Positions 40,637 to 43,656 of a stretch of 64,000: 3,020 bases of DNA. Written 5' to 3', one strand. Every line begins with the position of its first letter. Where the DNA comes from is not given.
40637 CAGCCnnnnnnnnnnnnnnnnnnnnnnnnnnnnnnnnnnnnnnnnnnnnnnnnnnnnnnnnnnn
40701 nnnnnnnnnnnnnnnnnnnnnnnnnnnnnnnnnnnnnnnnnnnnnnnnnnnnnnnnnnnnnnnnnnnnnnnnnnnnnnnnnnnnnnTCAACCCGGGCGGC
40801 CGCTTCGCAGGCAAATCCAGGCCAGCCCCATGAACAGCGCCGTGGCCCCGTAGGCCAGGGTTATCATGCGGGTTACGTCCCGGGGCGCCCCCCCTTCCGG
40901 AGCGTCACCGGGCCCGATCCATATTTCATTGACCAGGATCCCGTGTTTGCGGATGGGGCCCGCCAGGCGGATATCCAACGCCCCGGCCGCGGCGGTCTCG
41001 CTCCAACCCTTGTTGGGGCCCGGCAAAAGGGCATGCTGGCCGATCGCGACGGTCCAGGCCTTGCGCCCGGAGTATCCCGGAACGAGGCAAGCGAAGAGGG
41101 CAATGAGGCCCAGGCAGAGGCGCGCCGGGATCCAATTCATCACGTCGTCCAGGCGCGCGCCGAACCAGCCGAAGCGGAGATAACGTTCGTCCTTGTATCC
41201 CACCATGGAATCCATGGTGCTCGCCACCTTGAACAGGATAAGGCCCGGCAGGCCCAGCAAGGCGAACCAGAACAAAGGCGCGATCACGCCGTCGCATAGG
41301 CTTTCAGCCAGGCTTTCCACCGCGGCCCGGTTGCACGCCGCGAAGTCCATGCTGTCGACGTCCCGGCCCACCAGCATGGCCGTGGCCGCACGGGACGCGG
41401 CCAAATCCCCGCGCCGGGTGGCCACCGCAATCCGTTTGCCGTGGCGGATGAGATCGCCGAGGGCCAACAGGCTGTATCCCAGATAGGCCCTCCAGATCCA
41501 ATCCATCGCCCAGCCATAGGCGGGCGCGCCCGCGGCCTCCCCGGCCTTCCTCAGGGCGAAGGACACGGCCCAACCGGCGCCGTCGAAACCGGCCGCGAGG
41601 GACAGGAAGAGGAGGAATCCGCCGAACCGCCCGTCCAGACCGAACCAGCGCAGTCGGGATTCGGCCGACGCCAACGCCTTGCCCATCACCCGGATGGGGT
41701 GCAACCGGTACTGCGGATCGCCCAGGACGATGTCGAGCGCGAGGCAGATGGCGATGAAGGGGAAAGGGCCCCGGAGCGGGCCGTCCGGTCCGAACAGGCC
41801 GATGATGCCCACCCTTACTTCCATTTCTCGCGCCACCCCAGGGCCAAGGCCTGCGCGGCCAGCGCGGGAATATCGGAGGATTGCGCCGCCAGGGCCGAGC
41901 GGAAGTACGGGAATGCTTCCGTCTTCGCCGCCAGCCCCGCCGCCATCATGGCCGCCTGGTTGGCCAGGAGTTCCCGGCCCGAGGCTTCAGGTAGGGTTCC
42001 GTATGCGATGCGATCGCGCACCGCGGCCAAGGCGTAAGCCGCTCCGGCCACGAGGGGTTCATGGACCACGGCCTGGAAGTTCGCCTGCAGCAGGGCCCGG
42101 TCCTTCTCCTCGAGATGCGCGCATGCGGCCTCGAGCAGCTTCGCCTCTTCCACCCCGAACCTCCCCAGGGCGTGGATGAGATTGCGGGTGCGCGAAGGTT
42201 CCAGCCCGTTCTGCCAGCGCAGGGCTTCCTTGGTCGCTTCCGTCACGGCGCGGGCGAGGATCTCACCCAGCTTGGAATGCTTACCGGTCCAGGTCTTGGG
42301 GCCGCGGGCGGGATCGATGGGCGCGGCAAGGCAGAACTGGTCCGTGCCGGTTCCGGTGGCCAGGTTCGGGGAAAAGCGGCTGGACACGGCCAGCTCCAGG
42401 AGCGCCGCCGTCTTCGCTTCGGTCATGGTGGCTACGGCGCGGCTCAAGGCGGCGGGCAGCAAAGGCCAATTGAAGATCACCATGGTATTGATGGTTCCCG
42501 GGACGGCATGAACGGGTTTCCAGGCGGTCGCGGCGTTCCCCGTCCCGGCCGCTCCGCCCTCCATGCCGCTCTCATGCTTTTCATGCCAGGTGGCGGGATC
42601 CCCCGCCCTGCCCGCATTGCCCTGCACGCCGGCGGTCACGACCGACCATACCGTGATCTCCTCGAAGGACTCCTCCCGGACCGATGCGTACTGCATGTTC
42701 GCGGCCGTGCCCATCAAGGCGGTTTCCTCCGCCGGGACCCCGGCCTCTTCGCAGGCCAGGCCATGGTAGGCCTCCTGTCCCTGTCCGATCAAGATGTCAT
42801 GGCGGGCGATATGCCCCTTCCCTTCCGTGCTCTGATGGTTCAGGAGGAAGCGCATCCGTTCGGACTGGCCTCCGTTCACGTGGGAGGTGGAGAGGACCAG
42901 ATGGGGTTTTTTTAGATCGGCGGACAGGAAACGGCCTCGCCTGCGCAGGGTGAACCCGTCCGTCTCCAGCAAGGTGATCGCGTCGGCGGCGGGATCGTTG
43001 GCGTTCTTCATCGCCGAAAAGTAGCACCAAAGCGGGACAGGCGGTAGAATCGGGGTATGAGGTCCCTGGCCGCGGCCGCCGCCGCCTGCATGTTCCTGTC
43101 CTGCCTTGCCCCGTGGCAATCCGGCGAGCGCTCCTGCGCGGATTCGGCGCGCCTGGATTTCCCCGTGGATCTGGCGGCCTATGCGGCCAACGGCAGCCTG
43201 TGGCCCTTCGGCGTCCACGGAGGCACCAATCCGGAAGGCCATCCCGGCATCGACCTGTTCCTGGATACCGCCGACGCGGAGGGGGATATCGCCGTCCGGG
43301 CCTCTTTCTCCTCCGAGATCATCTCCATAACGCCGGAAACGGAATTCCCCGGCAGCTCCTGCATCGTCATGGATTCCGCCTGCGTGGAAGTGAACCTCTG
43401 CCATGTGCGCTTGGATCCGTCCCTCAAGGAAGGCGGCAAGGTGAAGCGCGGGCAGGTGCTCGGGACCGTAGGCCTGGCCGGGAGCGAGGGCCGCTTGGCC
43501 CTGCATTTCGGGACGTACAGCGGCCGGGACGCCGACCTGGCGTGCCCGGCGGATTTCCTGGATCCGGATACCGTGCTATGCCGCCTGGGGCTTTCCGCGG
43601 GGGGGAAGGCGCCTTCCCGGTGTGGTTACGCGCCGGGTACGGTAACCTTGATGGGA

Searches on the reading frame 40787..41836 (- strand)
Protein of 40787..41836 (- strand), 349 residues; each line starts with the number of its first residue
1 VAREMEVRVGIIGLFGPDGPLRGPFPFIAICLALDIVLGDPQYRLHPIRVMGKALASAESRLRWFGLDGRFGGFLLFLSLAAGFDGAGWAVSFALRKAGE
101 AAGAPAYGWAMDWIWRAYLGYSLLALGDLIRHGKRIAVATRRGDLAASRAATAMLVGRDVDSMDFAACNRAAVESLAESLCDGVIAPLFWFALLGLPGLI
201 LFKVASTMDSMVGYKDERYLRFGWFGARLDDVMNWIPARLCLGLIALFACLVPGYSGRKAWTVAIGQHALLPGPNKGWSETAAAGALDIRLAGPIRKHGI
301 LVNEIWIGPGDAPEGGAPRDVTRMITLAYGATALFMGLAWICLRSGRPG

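Call 4: search_protein_families(library=pfam, proteins=[window:40787-41836:-])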
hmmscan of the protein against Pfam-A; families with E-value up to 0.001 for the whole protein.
window:40787-41836:- (349 aa): 1 family
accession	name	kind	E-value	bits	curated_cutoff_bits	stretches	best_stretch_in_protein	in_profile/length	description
PF03186.18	CobD_Cbib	-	2.8e-79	266.8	34.4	1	29-326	2-280/282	CobD/Cbib protein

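Call 5: search_protein_families(library=ncbifam, proteins=[window:40787-41836:-])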
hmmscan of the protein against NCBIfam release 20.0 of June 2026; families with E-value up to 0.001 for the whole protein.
window:40787-41836:- (349 aa): 5 families
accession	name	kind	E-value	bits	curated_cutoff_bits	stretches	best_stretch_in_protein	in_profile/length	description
NF002276.0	PRK01209.1-4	equivalog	6.2e-59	200.1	381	1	28-333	13-301/322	cobalamin biosynthesis protein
TIGR00380.1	cobal_cbiB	equivalog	1.9e-56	191.6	165.9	1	31-302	10-266/305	adenosylcobinamide-phosphate synthase CbiB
NF002281.0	PRK01209.2-5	equivalog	1.6e-53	182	273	1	28-292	8-262/311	cobalamin biosynthesis protein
NF005792.0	PRK07630.1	equivalog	1e-13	51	291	1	111-336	76-299/312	CobD/CbiB family protein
NF006476.0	PRK08878.1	equivalog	1.5e-12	47.4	322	1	134-308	110-278/317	cobalamin biosynthesis family protein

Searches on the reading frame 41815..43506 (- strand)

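Call 4: search_protein_families(library=pfam, proteins=[window:41815-43506:-])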
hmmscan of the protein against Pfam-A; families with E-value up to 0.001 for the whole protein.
window:41815-43506:- (563 aa): 1 family
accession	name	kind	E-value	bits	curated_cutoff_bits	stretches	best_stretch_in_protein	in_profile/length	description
PF01955.23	CbiZ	-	1.3e-50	172.5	27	1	198-425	2-191/191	Adenosylcobinamide amidohydrolase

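Call 5: search_protein_families(library=ncbifam, proteins=[window:41815-43506:-])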
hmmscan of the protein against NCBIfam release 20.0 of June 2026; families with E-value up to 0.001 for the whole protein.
window:41815-43506:- (563 aa): 1 family
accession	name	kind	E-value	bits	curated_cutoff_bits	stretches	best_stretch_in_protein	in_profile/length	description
NF038002.1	bifunc_CbiS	equivalog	3.6e-18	66.1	250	1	198-524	7-282/335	bifunctional adenosylcobinamide hydrolase/alpha-ribazole phosphatase CbiS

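Call 100: search_protein_families(library=pfam, proteins=[window:41815-43506:-], max_evalue=0.1)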
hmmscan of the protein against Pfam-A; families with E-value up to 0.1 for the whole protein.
window:41815-43506:- (563 aa): 1 family
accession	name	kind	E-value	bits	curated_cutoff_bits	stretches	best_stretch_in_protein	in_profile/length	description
PF01955.23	CbiZ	-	1.3e-50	172.5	27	1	198-425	2-191/191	Adenosylcobinamide amidohydrolase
